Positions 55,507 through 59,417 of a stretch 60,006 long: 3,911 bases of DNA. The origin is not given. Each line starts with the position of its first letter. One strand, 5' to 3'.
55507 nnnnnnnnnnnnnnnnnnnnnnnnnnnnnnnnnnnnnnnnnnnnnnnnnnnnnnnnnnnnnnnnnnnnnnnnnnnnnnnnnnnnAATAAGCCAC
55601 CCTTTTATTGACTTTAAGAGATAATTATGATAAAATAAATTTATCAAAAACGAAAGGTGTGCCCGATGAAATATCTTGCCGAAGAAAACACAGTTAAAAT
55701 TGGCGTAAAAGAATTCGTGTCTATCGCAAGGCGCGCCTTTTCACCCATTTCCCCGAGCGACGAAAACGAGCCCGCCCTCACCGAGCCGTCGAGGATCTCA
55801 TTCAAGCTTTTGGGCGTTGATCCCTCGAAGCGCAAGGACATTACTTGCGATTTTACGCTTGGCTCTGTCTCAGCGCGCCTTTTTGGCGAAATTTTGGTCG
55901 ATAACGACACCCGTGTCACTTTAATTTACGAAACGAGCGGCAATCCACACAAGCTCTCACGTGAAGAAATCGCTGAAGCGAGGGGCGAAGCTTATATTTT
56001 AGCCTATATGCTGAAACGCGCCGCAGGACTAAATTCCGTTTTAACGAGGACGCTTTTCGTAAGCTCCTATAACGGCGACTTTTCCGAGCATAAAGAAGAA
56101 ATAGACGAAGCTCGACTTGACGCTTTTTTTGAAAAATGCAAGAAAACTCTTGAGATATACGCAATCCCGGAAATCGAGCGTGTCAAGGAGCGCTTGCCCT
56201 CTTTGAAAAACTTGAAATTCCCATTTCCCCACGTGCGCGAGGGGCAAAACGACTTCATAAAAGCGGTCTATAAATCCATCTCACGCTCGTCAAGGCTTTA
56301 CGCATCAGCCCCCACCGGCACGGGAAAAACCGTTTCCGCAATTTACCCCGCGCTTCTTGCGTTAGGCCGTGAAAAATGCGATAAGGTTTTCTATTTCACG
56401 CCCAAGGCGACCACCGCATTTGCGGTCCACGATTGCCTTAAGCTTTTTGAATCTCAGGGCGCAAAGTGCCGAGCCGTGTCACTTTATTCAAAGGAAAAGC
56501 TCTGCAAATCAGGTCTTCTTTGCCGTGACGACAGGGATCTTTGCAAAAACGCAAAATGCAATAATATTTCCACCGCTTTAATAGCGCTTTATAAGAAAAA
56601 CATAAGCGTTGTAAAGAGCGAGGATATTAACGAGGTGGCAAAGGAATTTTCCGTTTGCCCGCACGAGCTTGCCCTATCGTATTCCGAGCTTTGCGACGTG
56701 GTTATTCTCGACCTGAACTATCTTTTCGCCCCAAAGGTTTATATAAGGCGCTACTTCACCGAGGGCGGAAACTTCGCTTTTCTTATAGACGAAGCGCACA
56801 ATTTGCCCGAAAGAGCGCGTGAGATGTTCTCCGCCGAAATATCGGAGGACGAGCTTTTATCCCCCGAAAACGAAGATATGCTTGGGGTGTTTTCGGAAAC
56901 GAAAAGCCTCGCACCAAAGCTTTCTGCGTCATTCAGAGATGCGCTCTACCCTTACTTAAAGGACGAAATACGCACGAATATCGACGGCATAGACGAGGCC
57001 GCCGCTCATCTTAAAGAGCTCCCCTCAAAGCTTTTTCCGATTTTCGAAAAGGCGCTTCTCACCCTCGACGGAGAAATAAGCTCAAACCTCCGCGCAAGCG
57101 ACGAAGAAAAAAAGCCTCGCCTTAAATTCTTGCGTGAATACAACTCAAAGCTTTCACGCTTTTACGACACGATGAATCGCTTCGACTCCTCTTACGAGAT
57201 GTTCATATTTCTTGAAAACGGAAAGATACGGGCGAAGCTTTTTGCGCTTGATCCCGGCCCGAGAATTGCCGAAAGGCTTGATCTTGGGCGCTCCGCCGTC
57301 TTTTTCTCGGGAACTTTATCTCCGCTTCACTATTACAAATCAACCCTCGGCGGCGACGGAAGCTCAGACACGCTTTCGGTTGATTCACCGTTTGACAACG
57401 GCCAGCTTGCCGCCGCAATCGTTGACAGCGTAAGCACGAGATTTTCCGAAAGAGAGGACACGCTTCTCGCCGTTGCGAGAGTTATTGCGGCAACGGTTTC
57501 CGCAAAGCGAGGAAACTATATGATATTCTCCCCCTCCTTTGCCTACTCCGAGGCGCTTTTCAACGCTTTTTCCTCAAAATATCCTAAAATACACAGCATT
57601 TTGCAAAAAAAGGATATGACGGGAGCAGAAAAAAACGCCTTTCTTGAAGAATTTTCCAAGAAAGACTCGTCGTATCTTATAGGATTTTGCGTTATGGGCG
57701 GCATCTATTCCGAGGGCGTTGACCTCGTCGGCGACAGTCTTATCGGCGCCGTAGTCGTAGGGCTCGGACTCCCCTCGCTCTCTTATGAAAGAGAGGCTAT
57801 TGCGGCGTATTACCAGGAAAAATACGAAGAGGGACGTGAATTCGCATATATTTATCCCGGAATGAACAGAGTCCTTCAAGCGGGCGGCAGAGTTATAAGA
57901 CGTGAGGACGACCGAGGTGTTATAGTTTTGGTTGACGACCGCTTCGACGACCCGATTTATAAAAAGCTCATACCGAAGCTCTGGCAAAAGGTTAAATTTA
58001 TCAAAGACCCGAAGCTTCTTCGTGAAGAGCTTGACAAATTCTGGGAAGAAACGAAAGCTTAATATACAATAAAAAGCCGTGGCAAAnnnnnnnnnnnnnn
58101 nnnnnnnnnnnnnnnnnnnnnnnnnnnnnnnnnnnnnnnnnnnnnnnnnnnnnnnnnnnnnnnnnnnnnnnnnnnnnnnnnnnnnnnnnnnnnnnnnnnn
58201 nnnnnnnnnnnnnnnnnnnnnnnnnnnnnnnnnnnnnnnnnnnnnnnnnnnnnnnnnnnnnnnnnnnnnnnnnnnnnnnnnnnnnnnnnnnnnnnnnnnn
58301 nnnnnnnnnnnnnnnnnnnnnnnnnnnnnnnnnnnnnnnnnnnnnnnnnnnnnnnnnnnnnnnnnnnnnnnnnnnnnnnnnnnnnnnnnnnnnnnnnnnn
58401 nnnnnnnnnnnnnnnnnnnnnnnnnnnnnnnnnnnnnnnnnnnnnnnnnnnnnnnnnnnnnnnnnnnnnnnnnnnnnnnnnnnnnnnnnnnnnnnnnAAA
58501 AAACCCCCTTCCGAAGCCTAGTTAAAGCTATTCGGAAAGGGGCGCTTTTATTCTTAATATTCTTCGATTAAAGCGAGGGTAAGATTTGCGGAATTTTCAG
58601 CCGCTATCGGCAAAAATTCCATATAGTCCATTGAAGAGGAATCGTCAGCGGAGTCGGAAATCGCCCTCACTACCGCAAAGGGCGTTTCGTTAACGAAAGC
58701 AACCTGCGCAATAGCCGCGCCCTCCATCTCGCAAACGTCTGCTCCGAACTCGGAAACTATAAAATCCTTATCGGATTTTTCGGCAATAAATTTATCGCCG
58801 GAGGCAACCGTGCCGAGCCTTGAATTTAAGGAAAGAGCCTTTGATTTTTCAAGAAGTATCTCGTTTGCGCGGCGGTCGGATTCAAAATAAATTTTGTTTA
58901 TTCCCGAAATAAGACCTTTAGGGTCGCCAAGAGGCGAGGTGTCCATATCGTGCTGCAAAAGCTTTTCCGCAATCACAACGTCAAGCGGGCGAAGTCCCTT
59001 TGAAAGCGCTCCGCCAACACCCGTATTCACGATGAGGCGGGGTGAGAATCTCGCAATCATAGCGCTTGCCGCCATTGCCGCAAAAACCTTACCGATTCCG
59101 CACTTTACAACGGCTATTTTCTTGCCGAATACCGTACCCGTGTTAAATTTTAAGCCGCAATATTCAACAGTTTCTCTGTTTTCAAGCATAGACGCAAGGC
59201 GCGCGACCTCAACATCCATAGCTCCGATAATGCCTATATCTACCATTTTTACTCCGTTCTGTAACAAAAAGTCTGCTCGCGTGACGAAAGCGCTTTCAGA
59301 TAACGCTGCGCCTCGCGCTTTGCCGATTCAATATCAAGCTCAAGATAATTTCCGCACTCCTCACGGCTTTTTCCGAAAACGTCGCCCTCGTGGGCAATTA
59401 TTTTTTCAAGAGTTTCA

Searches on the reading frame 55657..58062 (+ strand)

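Call 20: search_protein_families(library=pfam, proteins=[window:55657-58062:+], max_evalue=0.01)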
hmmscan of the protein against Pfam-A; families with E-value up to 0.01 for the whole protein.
window:55657-58062:+ (801 aa): 6 families
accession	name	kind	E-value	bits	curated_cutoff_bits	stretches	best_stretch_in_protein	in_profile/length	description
PF13307.12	Helicase_C_2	-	2.6e-36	125.7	25.3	1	612-778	3-169/170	Helicase C-terminal domain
PF06733.21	DEAD_2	-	1.1e-11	45.2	21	1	270-400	27-172/172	DEAD_2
PF00270.35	DEAD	-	6.9e-06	26.3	26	1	200-278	7-81/167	DEAD/DEAH box helicase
PF04851.21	ResIII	-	1.7e-05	25.2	22.5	1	193-385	4-139/164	Type III restriction enzyme, res subunit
PF06777.17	HBB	-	0.00012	22.2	30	1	493-598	88-190/190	Helical and beta-bridge domain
PF02562.22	PhoH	-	0.0088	16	27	0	202-250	10-58/205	PhoH-like protein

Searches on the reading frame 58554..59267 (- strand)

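Call 20: search_protein_families(library=pfam, proteins=[window:58554-59267:-], max_evalue=0.01)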
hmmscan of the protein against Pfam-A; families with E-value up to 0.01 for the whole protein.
window:58554-59267:- (237 aa): 1 family
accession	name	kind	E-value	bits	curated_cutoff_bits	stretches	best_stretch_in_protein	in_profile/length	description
PF01048.26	PNP_UDP_1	-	4e-51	174.1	25.1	1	10-235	1-233/233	Phosphorylase superfamily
